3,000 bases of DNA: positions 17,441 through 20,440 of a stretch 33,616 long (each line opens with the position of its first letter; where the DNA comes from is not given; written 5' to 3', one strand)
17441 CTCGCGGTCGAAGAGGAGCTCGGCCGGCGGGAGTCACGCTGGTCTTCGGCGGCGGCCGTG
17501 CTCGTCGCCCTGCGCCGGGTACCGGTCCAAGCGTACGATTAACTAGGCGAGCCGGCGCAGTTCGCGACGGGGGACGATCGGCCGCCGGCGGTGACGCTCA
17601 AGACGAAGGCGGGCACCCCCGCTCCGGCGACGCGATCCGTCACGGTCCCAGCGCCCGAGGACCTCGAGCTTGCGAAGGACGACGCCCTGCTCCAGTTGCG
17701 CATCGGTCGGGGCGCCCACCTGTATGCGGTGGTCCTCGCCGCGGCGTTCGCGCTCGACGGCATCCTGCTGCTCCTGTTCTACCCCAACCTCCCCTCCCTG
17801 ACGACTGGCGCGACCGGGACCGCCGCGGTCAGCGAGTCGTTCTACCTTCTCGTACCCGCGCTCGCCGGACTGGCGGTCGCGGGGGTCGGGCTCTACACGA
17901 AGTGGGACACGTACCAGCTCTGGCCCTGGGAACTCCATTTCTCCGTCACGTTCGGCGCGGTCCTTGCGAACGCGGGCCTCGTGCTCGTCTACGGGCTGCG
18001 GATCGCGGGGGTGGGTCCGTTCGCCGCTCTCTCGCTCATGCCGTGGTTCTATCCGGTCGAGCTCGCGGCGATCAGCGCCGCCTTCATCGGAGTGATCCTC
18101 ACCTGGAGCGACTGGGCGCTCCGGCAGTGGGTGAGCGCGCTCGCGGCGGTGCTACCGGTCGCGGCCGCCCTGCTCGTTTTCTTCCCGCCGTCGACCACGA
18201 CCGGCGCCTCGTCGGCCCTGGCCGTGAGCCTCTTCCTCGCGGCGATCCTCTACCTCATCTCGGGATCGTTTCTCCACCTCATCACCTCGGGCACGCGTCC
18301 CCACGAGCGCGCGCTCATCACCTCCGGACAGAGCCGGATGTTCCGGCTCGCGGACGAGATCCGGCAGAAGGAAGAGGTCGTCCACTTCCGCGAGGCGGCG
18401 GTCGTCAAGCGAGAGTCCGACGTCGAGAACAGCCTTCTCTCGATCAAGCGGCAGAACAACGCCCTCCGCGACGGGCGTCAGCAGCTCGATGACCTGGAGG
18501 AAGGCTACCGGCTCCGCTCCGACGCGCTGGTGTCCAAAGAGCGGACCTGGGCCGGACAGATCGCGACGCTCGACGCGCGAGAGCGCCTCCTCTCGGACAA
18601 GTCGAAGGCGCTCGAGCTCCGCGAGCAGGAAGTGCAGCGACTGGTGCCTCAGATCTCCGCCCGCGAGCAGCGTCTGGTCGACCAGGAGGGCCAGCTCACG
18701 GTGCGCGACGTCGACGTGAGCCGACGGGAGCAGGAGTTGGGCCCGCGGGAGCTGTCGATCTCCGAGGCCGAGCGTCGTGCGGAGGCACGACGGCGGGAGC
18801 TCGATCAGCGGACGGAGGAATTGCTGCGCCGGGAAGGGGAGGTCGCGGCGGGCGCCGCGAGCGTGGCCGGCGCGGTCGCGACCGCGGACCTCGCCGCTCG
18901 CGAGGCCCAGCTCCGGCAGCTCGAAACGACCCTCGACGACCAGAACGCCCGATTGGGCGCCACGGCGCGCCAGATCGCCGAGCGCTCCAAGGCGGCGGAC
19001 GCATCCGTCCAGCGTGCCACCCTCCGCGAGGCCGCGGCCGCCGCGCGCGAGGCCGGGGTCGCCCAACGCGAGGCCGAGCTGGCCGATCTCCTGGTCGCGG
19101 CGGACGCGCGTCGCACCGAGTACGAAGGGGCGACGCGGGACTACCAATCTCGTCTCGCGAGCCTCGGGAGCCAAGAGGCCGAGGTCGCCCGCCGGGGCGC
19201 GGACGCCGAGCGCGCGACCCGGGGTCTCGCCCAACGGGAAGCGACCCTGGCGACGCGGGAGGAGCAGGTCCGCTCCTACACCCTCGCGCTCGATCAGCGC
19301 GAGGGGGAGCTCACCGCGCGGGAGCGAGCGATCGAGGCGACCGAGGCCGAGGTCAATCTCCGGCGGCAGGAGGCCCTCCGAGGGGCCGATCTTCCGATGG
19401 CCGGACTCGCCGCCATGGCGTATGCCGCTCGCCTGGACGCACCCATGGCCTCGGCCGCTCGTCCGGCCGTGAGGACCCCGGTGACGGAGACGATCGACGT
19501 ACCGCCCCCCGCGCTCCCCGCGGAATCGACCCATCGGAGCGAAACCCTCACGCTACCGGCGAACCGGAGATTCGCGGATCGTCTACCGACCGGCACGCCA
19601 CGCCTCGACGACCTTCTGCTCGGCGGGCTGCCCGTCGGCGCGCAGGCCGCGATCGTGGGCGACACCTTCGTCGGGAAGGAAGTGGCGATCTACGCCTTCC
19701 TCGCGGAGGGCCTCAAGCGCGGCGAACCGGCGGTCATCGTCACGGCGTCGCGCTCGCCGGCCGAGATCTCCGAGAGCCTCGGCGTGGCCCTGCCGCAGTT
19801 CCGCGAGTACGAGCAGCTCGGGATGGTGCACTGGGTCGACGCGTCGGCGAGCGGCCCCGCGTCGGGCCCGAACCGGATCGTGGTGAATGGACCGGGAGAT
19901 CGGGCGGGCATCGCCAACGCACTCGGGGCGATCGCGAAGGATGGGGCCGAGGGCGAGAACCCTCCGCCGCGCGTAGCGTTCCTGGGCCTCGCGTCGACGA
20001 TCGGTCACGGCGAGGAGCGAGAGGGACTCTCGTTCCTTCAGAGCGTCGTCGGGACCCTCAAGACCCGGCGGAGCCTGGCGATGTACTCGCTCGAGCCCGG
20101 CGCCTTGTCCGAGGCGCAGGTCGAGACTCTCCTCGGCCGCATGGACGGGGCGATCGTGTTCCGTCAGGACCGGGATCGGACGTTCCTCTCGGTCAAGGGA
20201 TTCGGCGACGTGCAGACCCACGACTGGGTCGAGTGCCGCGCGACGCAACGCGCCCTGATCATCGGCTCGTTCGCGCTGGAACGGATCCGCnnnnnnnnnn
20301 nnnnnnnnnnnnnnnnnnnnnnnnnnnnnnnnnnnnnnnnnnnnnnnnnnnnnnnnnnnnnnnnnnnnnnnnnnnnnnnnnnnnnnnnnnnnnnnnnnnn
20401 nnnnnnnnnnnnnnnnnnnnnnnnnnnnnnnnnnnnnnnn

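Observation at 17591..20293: Polytopic membrane domain + ~350-residue coiled coil + catalytically degenerate KaiC/FlaH-like domain in one 900-aa protein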

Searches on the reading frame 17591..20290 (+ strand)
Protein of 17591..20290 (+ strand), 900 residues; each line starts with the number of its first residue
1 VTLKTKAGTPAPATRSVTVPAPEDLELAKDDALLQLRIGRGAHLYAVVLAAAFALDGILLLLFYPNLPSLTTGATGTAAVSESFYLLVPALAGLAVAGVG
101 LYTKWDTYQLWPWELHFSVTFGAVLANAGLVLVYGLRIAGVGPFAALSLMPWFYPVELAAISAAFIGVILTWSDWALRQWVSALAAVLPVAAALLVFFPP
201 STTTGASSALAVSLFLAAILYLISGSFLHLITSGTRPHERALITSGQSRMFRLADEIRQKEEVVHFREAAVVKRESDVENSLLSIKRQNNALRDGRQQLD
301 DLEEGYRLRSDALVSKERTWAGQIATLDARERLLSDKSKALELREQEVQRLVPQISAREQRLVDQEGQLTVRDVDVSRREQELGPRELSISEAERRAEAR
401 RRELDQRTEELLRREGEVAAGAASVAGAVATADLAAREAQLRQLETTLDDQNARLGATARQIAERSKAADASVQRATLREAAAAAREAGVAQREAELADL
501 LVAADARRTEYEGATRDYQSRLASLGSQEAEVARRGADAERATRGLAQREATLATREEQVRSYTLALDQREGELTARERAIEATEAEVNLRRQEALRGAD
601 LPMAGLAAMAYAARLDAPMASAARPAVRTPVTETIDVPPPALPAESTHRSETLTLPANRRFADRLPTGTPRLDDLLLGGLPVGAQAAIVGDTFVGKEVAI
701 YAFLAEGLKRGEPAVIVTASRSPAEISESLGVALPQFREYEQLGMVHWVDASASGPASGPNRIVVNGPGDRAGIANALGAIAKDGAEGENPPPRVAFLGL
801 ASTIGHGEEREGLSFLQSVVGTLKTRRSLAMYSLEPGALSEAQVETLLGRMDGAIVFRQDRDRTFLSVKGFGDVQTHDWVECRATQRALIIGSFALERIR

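Call 4: search_protein_families(library=pfam, proteins=[window:17591-20290:+], max_evalue=1)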
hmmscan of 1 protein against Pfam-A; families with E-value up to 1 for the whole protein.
window:17591-20290:+ (900 aa): 6 families
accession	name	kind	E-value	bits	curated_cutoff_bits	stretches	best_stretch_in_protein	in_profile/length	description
PF06745.19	ATPase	-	1.1e-10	41.7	26.6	1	666-755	2-92/231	KaiC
PF12072.13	RNase_Y_N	-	2.5e-05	24.2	32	2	528-591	69-132/201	RNase Y N-terminal region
PF05625.17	PAXNEB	-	4.4e-05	23.1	28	1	667-730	21-85/366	PAXNEB protein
PF09843.14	DUF2070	-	0.006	15.4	30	1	68-223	37-171/561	Predicted membrane protein (DUF2070)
PF14417.12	MEDS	-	0.0082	16.4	29.8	1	700-753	17-70/161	MEDS: MEthanogen/methylotroph, DcmR Sensory domain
PF10839.13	DUF2647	-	0.031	14.8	22.3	1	846-872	15-41/70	Protein of unknown function (DUF2647)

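Call 5: search_protein_families(library=ncbifam, proteins=[window:17591-20290:+], max_evalue=1)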
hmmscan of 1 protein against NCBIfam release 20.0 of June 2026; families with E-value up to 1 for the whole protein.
window:17591-20290:+ (900 aa): 15 families
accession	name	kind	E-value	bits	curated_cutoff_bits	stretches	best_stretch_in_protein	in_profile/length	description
TIGR03881.1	KaiC_arch_4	hypoth_equivalog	1.2e-10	41.5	247.8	1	664-734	2-75/231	KaiC domain-containing protein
TIGR03877.1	thermo_KaiC_1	hypoth_equivalog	4.3e-10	39.5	307.25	1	664-778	3-119/238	KaiC domain-containing protein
TIGR03880.1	KaiC_arch_3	hypoth_equivalog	6.3e-08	32.4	249.45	1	668-743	1-76/224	KaiC domain-containing protein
NF006799.0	PRK09302.1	equivalog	1.7e-07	30.2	408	1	663-747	11-99/515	circadian clock protein KaiC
NF047368.1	collar_FlbB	equivalog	3e-05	23.9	110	1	543-594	66-117/193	periplasmic-type flagellar collar protein FlbB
TIGR02655.1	circ_KaiC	equivalog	7.8e-05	21.5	546.25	1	665-743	3-85/484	circadian clock protein KaiC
NF000997.0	PRK00106.1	equivalog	0.05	12.1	937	1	290-358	90-158/535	ribonuclease Y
TIGR03025.1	EPS_sugtrans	subfamily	0.077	12.2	295.55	1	175-279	56-165/445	exopolysaccharide biosynthesis polyprenyl glycosylphosphotransferase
TIGR03319.1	RNase_Y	equivalog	0.082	11.4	454.35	1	526-594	65-133/514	ribonuclease Y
TIGR02168.1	SMC_prok_B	equivalog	0.094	10.4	567.35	1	267-495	670-896/1181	chromosome segregation protein SMC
NF004723.0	PRK06067.1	subfamily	0.14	11.7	194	1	665-720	16-71/243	flagellar accessory protein FlaH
NF033804.1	Streccoc_I_II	equivalog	0.16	9.2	1500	1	418-587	323-491/1551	antigen I/II family LPXTG-anchored adhesin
NF038350.1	taxis_HmpF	equivalog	0.36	9.1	200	1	373-594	109-330/553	pilus motility taxis protein HmpF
NF045487.1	ASRP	equivalog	0.66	8.5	300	1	312-471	321-478/593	archaea-specific SMC-related protein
NF052320.1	Cbp1_fam_LP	subfamily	0.73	9.3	90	0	431-479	129-177/286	Cbp1 family collagen-binding glycoprotein adhesin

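Call 7: find_homologous_proteins(query=window:17591-20290:+)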
Query window:17591-20290:+ (900 aa): 225 proteins with E <= 0.001 among 8000 candidates; the best 120 are listed.
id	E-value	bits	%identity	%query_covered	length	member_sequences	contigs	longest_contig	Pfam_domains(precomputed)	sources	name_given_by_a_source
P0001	0.0e+0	1901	100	100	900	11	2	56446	PF06745.20,PF27881.1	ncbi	-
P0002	0.0e+0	1272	67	100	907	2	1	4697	PF06745.20,PF27881.1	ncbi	-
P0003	0.0e+0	1256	67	99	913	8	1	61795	PF06745.20,PF27881.1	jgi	-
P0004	0.0e+0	1242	66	99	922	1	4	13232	PF06745.20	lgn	-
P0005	0.0e+0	1238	66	99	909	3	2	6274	PF06745.20,PF12072.14,PF27881.1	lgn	-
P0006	0.0e+0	1217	65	100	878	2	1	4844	PF06745.20,PF27881.1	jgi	jgi:KaiC/GvpD/RAD55 family RecA-like ATPase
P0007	0.0e+0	1204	63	98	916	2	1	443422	PF06745.20,PF27881.1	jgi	jgi:KaiC/GvpD/RAD55 family RecA-like ATPase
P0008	0.0e+0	1197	64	99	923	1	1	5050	PF06745.20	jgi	jgi:KaiC/GvpD/RAD55 family RecA-like ATPase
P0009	0.0e+0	1180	63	99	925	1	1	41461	PF06745.20,PF12072.14,PF27881.1,PF24336.2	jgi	jgi:KaiC/GvpD/RAD55 family RecA-like ATPase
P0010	0.0e+0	1167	63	99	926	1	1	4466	PF06745.20,PF27881.1,PF24336.2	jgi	-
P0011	0.0e+0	1160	63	100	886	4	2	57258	PF06745.20,PF27881.1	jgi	jgi:KaiC/GvpD/RAD55 family RecA-like ATPase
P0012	0.0e+0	1159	62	100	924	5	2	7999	PF06745.20,PF05625.18,PF27881.1,PF24336.2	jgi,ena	-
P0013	0.0e+0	1146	62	99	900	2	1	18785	PF06745.20,PF27881.1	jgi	jgi:KaiC/GvpD/RAD55 family RecA-like ATPase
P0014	0.0e+0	1144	61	100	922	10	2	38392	PF06745.20,PF12072.14,PF27881.1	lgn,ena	-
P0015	0.0e+0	1141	61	99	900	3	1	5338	PF06745.20,PF12072.14,PF27881.1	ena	-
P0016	0.0e+0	1140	61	99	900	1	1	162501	PF06745.20,PF12072.14,PF27881.1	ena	-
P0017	0.0e+0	1139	61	99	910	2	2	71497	PF06745.20,PF12072.14,PF27881.1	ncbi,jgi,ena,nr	ncbi:MAG TPA: ATPase domain-containing protein [Thermoplasmata archaeon]|nr:ATPase domain-containing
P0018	0.0e+0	1136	60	100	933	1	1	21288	PF06745.20,PF27881.1,PF24336.2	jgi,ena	-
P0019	0.0e+0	1134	61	99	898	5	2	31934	PF06745.20,PF27881.1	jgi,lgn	-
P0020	0.0e+0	1133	61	98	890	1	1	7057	PF06745.20,PF27881.1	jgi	jgi:KaiC/GvpD/RAD55 family RecA-like ATPase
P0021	0.0e+0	1132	60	99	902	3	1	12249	PF06745.20,PF27881.1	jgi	-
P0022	0.0e+0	1132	60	99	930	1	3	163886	PF06745.20,PF27881.1,PF24336.2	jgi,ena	jgi:KaiC/GvpD/RAD55 family RecA-like ATPase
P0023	0.0e+0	1130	62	100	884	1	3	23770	PF06745.20,PF27881.1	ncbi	-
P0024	0.0e+0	1129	61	99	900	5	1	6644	PF06745.20,PF27881.1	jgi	-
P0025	0.0e+0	1129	60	98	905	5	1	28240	PF06745.20,PF27881.1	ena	-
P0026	0.0e+0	1126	60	99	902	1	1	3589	PF06745.20,PF27881.1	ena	-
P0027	0.0e+0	1125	61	99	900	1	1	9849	PF06745.20,PF12072.14,PF23442.2,PF27881.1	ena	-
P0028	0.0e+0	1125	61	99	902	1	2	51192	PF06745.20,PF27881.1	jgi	jgi:KaiC/GvpD/RAD55 family RecA-like ATPase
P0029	0.0e+0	1123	63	99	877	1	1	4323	PF06745.20,PF27881.1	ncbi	-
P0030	0.0e+0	1123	61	99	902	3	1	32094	PF06745.20,PF27881.1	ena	-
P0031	0.0e+0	1123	60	100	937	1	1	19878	PF06745.20,PF27881.1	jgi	jgi:KaiC/GvpD/RAD55 family RecA-like ATPase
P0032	0.0e+0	1123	60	100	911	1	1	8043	PF06745.20,PF12072.14,PF27881.1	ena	-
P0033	0.0e+0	1120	60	100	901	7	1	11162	PF06745.20,PF27881.1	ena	-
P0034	0.0e+0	1120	60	98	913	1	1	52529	PF06745.20,PF12072.14,PF27881.1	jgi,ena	jgi:KaiC/GvpD/RAD55 family RecA-like ATPase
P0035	0.0e+0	1118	62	98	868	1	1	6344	PF06745.20,PF27881.1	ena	-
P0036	0.0e+0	1117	60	98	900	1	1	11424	PF06745.20,PF12072.14,PF27881.1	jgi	jgi:KaiC/GvpD/RAD55 family RecA-like ATPase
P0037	0.0e+0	1114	61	100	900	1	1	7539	PF06745.20,PF27881.1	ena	-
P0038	0.0e+0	1111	60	99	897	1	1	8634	PF06745.20,PF12072.14,PF27881.1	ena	-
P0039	0.0e+0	1109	59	100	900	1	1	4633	PF06745.20,PF27881.1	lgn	-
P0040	0.0e+0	1108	59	99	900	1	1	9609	PF06745.20,PF27881.1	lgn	-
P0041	0.0e+0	1108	59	98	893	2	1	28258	PF06745.20,PF27881.1,PF24336.2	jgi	jgi:KaiC/GvpD/RAD55 family RecA-like ATPase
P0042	0.0e+0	1106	60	99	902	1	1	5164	PF06745.20,PF27881.1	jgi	-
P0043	0.0e+0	1096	59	100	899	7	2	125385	PF06745.20,PF27881.1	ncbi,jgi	ncbi:MAG: ATPase domain-containing protein [Thermoplasmata archaeon]|jgi:KaiC/GvpD/RAD55 family RecA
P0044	0.0e+0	1095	59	98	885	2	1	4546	PF06745.20,PF27881.1,PF24336.2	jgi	jgi:KaiC/GvpD/RAD55 family RecA-like ATPase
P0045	0.0e+0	1095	60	100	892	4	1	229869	PF06745.20,PF05625.18,PF23442.2,PF27881.1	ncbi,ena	-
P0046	0.0e+0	1094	59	99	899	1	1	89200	PF06745.20,PF05625.18,PF27881.1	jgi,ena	-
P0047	0.0e+0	1092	58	100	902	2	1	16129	PF06745.20,PF27881.1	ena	-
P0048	0.0e+0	1091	58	99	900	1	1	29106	PF06745.20,PF27881.1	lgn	-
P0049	0.0e+0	1090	58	99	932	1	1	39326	PF06745.20,PF27881.1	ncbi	-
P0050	0.0e+0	1089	58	100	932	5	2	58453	PF06745.20,PF27881.1,PF24336.2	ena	-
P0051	0.0e+0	1087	59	100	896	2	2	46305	PF06745.20,PF12072.14,PF27881.1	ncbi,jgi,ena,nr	ncbi:MAG TPA: ATPase domain-containing protein [Thermoplasmata archaeon]|nr:ATPase domain-containing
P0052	0.0e+0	1086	58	98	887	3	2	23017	PF06745.20,PF27881.1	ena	-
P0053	0.0e+0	1084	59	99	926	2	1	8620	PF06745.20,PF27881.1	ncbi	-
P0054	0.0e+0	1083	59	100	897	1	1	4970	PF06745.20,PF12072.14,PF27881.1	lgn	-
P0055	0.0e+0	1077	57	99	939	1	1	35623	PF06745.20,PF27881.1,PF24336.2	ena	-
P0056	0.0e+0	1077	58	99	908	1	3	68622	PF06745.20,PF12072.14,PF27881.1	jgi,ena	-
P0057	0.0e+0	1076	58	99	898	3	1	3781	PF06745.20,PF27881.1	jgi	-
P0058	0.0e+0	1076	58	100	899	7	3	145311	PF06745.20,PF12072.14,PF27881.1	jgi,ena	jgi:KaiC/GvpD/RAD55 family RecA-like ATPase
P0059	0.0e+0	1071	58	99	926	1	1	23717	PF06745.20,PF27881.1,PF24336.2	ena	-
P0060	0.0e+0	1070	58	100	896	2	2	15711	PF06745.20,PF12072.14,PF27881.1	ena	-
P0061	0.0e+0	1069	59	99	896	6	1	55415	PF06745.20,PF27881.1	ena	-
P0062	0.0e+0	1069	58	98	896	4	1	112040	PF06745.20,PF27881.1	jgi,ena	-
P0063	0.0e+0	1067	58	99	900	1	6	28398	PF06745.20,PF27881.1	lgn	-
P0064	0.0e+0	1067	59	99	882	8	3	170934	PF06745.20,PF12072.14,PF27881.1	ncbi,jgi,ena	ncbi:MAG: ATPase domain-containing protein [Thermoplasmata archaeon]|jgi:KaiC/GvpD/RAD55 family RecA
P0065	0.0e+0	1066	58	98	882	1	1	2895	PF06745.20,PF27881.1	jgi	jgi:KaiC/GvpD/RAD55 family RecA-like ATPase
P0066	0.0e+0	1066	58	99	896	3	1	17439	PF06745.20,PF27881.1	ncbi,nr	ncbi:MAG TPA: ATPase domain-containing protein [Thermoplasmata archaeon]|nr:ATPase domain-containing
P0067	0.0e+0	1063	58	99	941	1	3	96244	PF06745.20,PF27881.1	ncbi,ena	-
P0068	0.0e+0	1063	57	100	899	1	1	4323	PF06745.20,PF27881.1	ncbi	-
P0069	0.0e+0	1062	57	98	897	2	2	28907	PF06745.20,PF12072.14,PF27881.1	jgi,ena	-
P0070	0.0e+0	1060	58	98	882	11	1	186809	PF06745.20,PF27881.1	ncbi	ncbi:MAG: ATPase domain-containing protein [Thermoplasmata archaeon]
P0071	0.0e+0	1054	58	99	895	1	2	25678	PF06745.20,PF27881.1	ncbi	-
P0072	0.0e+0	1054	57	99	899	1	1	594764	PF06745.20,PF27881.1,PF24336.2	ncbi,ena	-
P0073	0.0e+0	1053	57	100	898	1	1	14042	PF06745.20,PF27881.1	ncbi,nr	ncbi:MAG: hypothetical protein L3K10_06660 [Thermoplasmata archaeon]|nr:hypothetical protein [Thermo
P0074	0.0e+0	1051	57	99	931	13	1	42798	PF06745.20,PF27881.1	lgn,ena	-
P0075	0.0e+0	1048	56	98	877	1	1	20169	PF06745.20,PF27881.1,PF24336.2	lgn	-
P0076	0.0e+0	1046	56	99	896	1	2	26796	PF06745.20,PF27881.1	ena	-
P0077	0.0e+0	1045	57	99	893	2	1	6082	PF06745.20,PF27881.1,PF24336.2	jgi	jgi:KaiC/GvpD/RAD55 family RecA-like ATPase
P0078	0.0e+0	1044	57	99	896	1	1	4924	PF06745.20,PF27881.1,PF24336.2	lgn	-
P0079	0.0e+0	1043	56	100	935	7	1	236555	PF06745.20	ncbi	-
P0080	0.0e+0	1042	57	100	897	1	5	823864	PF06745.20,PF27881.1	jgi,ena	jgi:hypothetical protein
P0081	0.0e+0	1042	57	100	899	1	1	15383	PF06745.20,PF12072.14,PF27881.1,PF24336.2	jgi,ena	-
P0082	0.0e+0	1039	57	99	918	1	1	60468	PF06745.20,PF27881.1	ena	-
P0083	0.0e+0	1038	58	98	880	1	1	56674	PF06745.20,PF12072.14,PF27881.1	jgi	jgi:KaiC/GvpD/RAD55 family RecA-like ATPase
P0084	0.0e+0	1038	55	100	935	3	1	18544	PF06745.20,PF12072.14,PF27881.1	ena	-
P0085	0.0e+0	1036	57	100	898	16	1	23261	PF06745.20,PF27881.1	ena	-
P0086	0.0e+0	1035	56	99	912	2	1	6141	PF06745.20,PF12072.14,PF27881.1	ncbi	-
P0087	0.0e+0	1034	56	99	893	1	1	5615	PF06745.20,PF27881.1,PF24336.2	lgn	-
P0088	0.0e+0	1033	56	99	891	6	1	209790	PF06745.20,PF27881.1,PF24336.2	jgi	jgi:KaiC/GvpD/RAD55 family RecA-like ATPase/uncharacterized protein (DUF3084 family)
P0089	0.0e+0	1032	57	99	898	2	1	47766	PF06745.20,PF27881.1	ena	-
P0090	0.0e+0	1031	56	99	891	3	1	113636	PF06745.20,PF27881.1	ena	-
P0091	0.0e+0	1030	56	99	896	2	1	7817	PF06745.20,PF12072.14,PF27881.1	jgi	jgi:KaiC/GvpD/RAD55 family RecA-like ATPase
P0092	0.0e+0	1028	55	100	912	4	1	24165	PF06745.20,PF27881.1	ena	-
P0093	0.0e+0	1028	57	99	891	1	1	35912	PF06745.20,PF27881.1,PF24336.2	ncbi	-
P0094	0.0e+0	1027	55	99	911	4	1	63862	PF06745.20,PF27881.1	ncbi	ncbi:MAG: ATPase domain-containing protein [Thermoplasmata archaeon]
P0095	0.0e+0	1027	56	99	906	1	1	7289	PF06745.20,PF12072.14,PF14417.13,PF27881.1,PF24336.2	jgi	jgi:KaiC/GvpD/RAD55 family RecA-like ATPase/uncharacterized protein (DUF3084 family)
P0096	0.0e+0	1027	56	98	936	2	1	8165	PF06745.20,PF27881.1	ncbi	-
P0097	0.0e+0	1026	56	99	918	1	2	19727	PF06745.20,PF12072.14,PF27881.1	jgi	jgi:KaiC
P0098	0.0e+0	1026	57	99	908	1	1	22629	PF06745.20,PF12072.14,PF27881.1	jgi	jgi:KaiC/GvpD/RAD55 family RecA-like ATPase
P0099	0.0e+0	1025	56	99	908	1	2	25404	PF06745.20,PF12072.14,PF27881.1,PF24336.2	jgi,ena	-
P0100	0.0e+0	1022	56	99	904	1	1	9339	PF06745.20,PF27881.1,PF24336.2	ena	-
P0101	0.0e+0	1021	57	99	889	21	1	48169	PF06745.20,PF27881.1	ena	-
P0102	0.0e+0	1020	56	100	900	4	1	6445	PF06745.20,PF27881.1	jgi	jgi:KaiC/GvpD/RAD55 family RecA-like ATPase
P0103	0.0e+0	1020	57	98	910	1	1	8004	PF06745.20,PF12072.14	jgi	jgi:KaiC/GvpD/RAD55 family RecA-like ATPase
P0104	0.0e+0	1018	56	99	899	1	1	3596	PF06745.20,PF12072.14,PF27881.1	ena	-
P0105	0.0e+0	1018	55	100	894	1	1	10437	PF06745.20,PF27881.1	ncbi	-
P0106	0.0e+0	1017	56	99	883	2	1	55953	PF06745.20,PF27881.1,PF24336.2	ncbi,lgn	ncbi:MAG: DUF7504 family protein [Thermoplasmata archaeon]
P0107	0.0e+0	1016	56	99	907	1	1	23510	PF06745.20,PF27881.1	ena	-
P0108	0.0e+0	1015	56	99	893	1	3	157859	PF06745.20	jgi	jgi:KaiC/GvpD/RAD55 family RecA-like ATPase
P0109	0.0e+0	1015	56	99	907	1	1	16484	PF06745.20,PF27881.1,PF24336.2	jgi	jgi:KaiC/GvpD/RAD55 family RecA-like ATPase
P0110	0.0e+0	1015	55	100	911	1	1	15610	PF06745.20,PF27881.1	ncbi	-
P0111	0.0e+0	1014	57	98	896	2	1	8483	PF06745.20,PF27881.1,PF24336.2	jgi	-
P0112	0.0e+0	1014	55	98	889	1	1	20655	PF06745.20,PF27881.1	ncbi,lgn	-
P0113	0.0e+0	1013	56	100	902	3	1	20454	PF06745.20,PF12072.14,PF05625.18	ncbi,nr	ncbi:MAG TPA: ATPase domain-containing protein [Thermoplasmata archaeon]|nr:ATPase domain-containing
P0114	0.0e+0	1013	57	99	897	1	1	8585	PF06745.20,PF27881.1,PF24336.2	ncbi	-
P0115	0.0e+0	1012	55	99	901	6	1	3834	PF06745.20,PF27881.1,PF24336.2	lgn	-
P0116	1.4e-298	1011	55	99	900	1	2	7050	PF06745.20,PF12072.14,PF27881.1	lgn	-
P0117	2.5e-298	1010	56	100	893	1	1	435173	PF06745.20,PF12072.14,PF27881.1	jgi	jgi:KaiC/GvpD/RAD55 family RecA-like ATPase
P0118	2.6e-298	1010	56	97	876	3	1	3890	PF06745.20,PF27881.1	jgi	-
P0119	5.9e-298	1009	56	99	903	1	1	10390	PF06745.20,PF27881.1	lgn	-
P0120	8.6e-298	1008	56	97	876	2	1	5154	PF06745.20,PF12072.14,PF27881.1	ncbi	ncbi:MAG: ATPase domain-containing protein [Thermoplasmata archaeon]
